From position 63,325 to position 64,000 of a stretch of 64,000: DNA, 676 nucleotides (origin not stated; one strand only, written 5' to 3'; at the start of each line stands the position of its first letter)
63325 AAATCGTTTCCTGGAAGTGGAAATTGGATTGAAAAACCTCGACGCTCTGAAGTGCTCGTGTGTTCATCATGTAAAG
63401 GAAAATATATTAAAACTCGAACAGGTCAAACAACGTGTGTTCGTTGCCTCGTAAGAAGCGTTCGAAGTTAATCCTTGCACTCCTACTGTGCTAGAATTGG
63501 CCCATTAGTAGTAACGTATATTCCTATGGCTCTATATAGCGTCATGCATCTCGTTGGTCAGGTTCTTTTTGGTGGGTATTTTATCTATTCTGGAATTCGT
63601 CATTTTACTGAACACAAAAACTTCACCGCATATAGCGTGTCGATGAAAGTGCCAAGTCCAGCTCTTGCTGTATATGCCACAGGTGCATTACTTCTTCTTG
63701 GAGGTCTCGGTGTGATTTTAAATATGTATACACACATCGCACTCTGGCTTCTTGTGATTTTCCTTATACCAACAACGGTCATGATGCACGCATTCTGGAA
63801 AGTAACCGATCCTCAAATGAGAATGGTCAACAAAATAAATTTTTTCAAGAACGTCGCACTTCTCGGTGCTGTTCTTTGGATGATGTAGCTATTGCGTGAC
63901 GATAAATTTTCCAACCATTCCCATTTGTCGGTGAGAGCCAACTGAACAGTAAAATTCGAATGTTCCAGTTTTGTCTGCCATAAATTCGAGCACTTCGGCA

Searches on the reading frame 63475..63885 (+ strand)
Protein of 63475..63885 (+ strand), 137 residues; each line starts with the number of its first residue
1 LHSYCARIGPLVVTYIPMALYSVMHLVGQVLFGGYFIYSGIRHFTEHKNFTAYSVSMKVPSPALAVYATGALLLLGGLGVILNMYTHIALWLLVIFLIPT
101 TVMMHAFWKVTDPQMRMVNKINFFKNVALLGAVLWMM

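Call 73: search_protein_families(library=pfam, proteins=[window:63475-63885:+], max_evalue=0.01)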
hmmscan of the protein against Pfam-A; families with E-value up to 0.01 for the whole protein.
window:63475-63885:+ (137 aa): 4 families
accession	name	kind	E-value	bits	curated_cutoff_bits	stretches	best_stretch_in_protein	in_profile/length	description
PF07681.17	DoxX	-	9.5e-11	42.6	23.6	1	26-106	3-85/85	DoxX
PF05514.17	HR_lesion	-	1.2e-06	29.2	22.6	1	71-136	68-135/138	HR-like lesion-inducing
PF07291.16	MauE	-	0.00048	20.9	27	1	25-108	5-91/128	Methylamine utilisation protein MauE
PF13564.11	DoxX_2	-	0.0014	19.2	26.3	1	29-112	3-86/103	DoxX-like family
